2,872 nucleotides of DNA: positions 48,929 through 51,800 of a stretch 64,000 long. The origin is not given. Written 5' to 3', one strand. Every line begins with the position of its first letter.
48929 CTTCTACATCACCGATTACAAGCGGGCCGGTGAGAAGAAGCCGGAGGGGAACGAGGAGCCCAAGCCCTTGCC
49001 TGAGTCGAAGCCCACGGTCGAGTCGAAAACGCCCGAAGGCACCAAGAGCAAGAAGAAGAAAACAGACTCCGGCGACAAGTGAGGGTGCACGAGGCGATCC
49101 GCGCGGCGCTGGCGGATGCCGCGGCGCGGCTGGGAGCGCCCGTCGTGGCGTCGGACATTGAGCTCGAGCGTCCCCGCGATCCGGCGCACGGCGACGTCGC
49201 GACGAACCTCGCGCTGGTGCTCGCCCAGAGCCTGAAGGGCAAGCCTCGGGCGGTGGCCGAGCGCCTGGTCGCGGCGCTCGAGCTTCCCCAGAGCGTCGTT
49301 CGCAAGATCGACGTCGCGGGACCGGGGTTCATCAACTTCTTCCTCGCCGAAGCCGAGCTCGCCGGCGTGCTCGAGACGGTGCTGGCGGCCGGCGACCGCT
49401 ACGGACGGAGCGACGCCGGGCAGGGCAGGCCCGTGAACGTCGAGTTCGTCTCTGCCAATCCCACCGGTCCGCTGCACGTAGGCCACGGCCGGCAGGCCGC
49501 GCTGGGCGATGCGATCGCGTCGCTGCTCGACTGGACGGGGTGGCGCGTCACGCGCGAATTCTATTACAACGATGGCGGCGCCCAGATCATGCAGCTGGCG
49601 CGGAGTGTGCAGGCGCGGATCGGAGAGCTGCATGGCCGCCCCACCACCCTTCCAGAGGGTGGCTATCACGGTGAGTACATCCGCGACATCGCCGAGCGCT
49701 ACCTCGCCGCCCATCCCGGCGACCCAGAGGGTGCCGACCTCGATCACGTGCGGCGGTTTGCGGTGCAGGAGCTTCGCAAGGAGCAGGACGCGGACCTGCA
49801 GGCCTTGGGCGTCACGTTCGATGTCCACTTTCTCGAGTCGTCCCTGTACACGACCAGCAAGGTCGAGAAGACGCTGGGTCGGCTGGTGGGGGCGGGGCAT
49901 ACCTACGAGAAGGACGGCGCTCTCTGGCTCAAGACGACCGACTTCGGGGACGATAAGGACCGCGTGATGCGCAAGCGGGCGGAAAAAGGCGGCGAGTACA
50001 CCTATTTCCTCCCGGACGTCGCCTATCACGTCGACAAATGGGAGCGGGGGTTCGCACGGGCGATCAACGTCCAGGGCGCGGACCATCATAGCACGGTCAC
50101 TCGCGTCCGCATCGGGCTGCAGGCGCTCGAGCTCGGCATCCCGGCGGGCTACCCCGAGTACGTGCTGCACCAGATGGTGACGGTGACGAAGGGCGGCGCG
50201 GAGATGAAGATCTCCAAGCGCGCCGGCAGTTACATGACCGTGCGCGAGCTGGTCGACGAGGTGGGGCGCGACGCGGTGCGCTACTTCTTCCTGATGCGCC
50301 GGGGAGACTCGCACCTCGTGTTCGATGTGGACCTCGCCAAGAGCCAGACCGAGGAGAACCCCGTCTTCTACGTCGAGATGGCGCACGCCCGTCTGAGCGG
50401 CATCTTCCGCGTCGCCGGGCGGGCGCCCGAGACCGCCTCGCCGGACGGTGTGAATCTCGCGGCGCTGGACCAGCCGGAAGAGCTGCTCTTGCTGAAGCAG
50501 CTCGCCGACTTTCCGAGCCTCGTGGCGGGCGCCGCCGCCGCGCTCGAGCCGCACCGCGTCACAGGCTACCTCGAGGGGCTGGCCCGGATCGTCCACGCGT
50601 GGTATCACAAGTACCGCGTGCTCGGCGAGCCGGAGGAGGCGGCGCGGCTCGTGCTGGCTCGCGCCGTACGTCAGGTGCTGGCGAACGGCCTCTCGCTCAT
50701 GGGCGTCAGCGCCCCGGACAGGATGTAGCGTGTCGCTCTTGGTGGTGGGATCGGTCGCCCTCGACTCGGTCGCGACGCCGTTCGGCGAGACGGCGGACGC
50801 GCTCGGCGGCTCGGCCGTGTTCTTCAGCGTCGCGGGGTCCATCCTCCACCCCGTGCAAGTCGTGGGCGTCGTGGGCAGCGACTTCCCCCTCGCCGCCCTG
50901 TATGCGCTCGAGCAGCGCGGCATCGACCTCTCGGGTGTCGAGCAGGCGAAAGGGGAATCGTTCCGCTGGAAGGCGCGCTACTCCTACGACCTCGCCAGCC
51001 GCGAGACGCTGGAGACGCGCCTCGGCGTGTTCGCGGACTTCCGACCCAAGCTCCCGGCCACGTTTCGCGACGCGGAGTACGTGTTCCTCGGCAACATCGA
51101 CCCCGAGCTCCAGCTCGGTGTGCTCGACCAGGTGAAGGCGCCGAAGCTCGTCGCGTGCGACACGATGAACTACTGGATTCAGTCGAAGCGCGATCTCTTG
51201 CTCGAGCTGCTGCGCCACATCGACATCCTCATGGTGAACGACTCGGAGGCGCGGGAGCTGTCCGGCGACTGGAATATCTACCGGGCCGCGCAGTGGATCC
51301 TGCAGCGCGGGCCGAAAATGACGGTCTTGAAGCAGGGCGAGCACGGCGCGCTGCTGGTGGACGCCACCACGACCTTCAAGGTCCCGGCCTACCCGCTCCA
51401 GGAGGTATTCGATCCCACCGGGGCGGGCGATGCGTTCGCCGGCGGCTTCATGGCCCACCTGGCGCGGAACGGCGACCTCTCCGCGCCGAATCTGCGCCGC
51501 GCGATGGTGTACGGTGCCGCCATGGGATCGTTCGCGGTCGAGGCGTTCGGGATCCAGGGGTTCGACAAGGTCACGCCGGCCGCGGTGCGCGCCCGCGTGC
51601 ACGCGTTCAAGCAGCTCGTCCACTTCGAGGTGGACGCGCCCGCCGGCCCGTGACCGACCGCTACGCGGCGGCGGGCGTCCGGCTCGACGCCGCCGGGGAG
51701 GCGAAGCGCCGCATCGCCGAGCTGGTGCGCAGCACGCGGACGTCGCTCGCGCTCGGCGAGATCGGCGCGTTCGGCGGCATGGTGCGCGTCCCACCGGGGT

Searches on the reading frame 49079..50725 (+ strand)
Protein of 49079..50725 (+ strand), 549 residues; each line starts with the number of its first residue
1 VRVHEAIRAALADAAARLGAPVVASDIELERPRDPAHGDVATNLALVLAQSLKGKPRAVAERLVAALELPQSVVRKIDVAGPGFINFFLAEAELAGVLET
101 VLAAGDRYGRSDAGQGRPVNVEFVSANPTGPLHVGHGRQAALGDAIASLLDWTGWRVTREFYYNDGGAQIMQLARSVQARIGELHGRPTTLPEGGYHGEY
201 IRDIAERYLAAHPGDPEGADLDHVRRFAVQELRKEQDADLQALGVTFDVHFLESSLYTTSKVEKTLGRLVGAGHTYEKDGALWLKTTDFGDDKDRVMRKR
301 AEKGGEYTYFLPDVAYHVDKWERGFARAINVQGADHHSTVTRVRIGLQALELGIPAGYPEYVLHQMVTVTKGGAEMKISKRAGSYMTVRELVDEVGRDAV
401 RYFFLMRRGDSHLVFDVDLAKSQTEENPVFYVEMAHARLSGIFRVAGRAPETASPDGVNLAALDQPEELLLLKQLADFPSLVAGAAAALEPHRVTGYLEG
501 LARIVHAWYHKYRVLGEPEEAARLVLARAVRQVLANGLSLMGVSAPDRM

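Call 33: search_protein_families(library=pfam, max_evalue=0.0001, proteins=[window:49079-50725:+])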
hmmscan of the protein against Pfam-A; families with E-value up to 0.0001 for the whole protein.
window:49079-50725:+ (549 aa): 3 families
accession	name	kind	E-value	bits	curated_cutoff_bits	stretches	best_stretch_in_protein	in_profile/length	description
PF05746.21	DALR_1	-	1.3e-29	103.1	22.3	1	433-549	2-117/117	DALR anticodon binding domain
PF03485.21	Arg_tRNA_synt_N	-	3.5e-23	82.5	21.5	1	4-89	4-85/85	Arginyl tRNA synthetase N terminal domain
PF00750.26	tRNA-synt_1d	-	3.5e-15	56.3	23.3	1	99-400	3-303/349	tRNA synthetases class I (R), catalytic domain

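Call 34: find_homologous_proteins(query=window:49079-50725:+, max_evalue=1e-50)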
Query window:49079-50725:+ (549 aa): 8000 proteins with E <= 1e-50 among 8000 candidates; the best 120 are listed.
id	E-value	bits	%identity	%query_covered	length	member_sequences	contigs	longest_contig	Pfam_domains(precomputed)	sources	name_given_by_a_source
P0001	0.0e+0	1221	100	100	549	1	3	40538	PF05746.22,PF00750.26,PF03485.22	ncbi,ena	-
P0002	0.0e+0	1219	100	100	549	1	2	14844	PF05746.22,PF00750.26,PF03485.22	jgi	-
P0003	0.0e+0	1219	100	100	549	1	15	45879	PF05746.22,PF00750.26,PF03485.22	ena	-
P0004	0.0e+0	1219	100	100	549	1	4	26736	PF05746.22,PF00750.26,PF03485.22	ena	-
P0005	0.0e+0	1218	100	100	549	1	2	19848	PF05746.22,PF00750.26,PF03485.22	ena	-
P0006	0.0e+0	1218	100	100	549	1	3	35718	PF05746.22,PF00750.26,PF03485.22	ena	-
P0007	0.0e+0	1218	100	100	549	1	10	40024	PF05746.22,PF00750.26,PF03485.22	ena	-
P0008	0.0e+0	1218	100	100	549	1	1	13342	PF05746.22,PF00750.26,PF03485.22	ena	-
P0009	0.0e+0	1218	100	100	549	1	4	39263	PF05746.22,PF00750.26,PF03485.22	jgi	-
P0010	0.0e+0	1217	100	100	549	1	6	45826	PF05746.22,PF00750.26,PF03485.22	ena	-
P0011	0.0e+0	1217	100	100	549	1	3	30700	PF05746.22,PF00750.26,PF03485.22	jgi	-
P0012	0.0e+0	1217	100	100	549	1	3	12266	PF05746.22,PF00750.26,PF03485.22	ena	-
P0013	0.0e+0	1217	100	100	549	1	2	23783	PF05746.22,PF00750.26,PF03485.22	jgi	-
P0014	0.0e+0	1217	100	100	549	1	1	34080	PF05746.22,PF00750.26,PF03485.22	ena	-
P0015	0.0e+0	1217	100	100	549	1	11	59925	PF05746.22,PF00750.26,PF03485.22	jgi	-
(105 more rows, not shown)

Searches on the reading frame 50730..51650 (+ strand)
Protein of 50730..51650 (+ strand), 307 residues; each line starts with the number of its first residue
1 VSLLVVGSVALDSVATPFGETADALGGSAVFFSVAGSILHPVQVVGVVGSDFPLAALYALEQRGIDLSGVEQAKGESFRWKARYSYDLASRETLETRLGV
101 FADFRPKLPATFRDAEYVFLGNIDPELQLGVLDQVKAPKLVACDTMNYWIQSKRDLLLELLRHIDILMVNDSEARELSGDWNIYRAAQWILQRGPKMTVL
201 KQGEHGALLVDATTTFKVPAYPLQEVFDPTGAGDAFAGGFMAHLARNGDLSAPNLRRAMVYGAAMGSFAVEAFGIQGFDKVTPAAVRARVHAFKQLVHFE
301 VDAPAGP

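Call 33: search_protein_families(library=pfam, max_evalue=0.0001, proteins=[window:50730-51650:+])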
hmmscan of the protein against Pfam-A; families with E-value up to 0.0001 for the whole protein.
window:50730-51650:+ (307 aa): 1 family
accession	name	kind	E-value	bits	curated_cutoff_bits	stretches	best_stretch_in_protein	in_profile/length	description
PF00294.29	PfkB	-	8.7e-30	104.5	25.8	1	34-276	45-296/302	pfkB family carbohydrate kinase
